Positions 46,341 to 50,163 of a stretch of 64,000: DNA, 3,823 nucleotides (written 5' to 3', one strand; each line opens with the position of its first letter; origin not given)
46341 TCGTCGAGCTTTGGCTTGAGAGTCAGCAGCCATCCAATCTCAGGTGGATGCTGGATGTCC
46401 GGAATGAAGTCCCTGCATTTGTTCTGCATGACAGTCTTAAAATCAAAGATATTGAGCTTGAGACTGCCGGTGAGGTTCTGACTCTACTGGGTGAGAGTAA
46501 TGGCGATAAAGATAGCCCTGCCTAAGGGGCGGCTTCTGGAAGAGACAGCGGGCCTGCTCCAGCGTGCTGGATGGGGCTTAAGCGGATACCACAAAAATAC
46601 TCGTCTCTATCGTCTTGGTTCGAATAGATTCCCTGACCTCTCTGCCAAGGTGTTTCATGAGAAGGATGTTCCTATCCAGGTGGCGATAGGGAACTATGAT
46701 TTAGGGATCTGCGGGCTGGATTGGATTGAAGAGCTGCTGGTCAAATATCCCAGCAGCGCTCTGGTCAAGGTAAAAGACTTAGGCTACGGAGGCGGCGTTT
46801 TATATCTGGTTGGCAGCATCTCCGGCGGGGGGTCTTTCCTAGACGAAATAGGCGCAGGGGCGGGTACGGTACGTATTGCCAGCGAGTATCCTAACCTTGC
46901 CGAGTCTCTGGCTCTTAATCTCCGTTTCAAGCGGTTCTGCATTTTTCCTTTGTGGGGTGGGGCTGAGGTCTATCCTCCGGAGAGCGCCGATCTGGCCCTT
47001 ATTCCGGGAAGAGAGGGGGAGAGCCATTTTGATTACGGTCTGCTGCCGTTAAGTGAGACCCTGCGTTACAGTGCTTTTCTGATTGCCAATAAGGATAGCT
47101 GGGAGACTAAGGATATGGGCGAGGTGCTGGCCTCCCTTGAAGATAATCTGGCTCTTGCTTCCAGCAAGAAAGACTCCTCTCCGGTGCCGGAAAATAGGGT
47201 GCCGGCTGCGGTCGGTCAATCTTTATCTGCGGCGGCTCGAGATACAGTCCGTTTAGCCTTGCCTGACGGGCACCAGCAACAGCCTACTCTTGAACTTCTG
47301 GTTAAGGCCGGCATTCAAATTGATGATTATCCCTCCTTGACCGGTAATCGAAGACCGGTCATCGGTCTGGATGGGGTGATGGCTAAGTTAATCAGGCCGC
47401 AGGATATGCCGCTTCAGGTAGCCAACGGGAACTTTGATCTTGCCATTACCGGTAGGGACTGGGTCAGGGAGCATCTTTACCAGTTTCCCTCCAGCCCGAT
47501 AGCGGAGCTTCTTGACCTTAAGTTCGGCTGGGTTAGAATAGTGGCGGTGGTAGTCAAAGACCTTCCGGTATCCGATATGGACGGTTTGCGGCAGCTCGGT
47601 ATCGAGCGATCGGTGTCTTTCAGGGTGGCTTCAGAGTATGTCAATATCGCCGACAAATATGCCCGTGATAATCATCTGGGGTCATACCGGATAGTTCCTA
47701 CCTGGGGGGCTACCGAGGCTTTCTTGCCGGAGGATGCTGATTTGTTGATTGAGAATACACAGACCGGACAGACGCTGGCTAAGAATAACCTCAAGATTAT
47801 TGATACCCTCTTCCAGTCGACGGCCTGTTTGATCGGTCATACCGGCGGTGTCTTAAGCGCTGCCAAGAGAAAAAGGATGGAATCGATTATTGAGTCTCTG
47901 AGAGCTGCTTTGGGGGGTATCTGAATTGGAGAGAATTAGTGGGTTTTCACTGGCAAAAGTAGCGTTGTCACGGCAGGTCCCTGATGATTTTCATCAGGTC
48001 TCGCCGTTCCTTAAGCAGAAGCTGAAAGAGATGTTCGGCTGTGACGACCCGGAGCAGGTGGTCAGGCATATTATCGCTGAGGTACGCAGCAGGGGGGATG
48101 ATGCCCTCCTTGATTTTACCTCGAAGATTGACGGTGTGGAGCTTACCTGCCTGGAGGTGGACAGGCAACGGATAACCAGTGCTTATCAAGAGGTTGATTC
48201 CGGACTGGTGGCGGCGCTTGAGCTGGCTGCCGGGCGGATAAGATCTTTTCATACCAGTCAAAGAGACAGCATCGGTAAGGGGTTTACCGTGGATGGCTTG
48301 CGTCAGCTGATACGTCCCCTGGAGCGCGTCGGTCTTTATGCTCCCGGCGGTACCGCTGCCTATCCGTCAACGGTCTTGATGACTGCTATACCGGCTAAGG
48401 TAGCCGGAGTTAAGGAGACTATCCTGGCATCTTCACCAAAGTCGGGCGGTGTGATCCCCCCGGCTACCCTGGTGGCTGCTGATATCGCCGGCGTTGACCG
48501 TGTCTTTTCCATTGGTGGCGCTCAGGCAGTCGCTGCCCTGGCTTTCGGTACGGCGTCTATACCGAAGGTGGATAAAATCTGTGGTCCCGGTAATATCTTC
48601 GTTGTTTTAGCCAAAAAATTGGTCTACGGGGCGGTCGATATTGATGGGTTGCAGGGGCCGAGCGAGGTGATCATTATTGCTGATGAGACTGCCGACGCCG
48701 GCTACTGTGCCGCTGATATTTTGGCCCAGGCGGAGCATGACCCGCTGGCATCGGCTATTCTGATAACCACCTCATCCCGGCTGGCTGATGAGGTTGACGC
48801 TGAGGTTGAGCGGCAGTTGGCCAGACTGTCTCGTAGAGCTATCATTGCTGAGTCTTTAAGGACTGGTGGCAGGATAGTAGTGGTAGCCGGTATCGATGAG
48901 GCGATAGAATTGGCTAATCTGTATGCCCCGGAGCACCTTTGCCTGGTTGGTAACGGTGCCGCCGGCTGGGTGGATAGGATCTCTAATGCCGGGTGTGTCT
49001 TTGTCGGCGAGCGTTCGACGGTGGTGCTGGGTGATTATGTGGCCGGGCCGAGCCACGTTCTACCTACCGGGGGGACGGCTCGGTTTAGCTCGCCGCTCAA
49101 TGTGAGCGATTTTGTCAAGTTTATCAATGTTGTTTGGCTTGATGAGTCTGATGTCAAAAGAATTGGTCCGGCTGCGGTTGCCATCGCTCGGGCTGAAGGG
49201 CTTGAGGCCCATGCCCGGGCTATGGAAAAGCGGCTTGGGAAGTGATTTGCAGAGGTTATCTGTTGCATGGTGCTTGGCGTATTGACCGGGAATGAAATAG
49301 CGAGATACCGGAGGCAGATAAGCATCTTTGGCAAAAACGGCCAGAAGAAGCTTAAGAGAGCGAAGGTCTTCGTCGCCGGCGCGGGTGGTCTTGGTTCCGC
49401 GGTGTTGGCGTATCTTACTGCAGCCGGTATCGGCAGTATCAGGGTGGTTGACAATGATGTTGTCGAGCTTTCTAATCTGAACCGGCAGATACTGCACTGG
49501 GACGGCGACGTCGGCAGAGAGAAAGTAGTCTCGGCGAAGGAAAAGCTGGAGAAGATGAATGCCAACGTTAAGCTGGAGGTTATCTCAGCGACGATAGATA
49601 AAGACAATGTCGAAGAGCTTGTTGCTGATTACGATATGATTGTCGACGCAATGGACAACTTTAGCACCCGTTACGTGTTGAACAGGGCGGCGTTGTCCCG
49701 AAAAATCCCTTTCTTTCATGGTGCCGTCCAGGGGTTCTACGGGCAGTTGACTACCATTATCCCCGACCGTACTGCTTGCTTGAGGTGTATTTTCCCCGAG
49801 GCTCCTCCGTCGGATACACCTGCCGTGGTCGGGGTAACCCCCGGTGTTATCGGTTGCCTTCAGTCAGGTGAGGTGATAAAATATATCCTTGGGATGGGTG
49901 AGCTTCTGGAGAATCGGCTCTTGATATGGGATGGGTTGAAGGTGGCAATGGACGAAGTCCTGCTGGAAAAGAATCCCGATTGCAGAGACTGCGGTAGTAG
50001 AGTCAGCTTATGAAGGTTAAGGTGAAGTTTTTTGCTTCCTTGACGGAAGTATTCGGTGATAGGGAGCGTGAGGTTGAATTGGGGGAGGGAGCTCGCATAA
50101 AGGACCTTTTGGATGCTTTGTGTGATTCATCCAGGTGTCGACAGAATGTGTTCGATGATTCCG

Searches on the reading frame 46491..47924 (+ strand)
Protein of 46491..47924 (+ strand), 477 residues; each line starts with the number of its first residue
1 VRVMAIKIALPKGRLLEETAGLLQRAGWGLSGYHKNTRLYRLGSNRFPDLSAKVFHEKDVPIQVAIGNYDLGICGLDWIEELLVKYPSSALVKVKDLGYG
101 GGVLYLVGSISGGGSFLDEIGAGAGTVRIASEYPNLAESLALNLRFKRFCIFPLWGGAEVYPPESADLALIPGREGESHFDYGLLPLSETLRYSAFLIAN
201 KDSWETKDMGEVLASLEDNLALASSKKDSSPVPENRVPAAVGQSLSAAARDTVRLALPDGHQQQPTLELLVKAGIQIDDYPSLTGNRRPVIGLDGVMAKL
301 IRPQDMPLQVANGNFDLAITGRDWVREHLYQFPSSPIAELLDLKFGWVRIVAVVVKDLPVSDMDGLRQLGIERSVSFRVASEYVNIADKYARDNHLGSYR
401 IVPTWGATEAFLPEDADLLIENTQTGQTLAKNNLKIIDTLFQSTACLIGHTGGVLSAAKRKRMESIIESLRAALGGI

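Call 48: search_protein_families(library=pfam, proteins=[window:46491-47924:+], max_evalue=0.00001)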
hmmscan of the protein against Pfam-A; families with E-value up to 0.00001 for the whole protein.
window:46491-47924:+ (477 aa): 1 family
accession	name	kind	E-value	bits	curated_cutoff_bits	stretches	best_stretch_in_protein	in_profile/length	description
PF01634.23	HisG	-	6.3e-53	179.4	25.5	2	302-471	1-157/158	ATP phosphoribosyltransferase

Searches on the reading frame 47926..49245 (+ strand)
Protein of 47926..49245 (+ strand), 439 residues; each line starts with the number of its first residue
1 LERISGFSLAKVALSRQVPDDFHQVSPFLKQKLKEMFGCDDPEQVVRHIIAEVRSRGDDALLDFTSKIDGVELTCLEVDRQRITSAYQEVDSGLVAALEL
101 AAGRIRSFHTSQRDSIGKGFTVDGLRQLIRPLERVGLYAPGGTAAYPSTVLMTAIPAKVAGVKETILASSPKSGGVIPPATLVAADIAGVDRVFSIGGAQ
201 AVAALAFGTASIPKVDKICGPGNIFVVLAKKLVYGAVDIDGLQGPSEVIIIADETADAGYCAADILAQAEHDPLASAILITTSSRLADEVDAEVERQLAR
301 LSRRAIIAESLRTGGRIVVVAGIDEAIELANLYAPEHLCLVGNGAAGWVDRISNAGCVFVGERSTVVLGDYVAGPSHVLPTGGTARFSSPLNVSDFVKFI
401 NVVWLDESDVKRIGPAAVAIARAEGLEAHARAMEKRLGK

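Call 49: search_protein_families(library=pfam, proteins=[window:47926-49245:+], max_evalue=0.00001)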
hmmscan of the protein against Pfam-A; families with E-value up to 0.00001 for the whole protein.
window:47926-49245:+ (439 aa): 1 family
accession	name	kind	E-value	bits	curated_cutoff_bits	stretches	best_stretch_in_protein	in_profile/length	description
PF00815.25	Histidinol_dh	-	5e-154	513.7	27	1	41-437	10-411/411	Histidinol dehydrogenase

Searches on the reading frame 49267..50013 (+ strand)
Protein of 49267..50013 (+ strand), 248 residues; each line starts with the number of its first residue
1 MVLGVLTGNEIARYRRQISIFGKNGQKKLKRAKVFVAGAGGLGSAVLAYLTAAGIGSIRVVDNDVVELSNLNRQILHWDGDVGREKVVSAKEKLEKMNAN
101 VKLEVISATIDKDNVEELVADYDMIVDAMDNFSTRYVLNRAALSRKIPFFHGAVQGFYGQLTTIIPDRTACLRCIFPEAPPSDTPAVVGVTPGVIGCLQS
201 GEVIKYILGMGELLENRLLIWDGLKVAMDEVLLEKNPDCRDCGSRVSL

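Call 49: search_protein_families(library=pfam, proteins=[window:49267-50013:+], max_evalue=0.00001)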
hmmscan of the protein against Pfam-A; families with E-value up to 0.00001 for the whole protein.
window:49267-50013:+ (248 aa): 1 family
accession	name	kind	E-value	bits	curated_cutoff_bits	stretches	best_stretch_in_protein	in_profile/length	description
PF00899.27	ThiF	-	1.1e-75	254.3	28.1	1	14-240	1-237/238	ThiF family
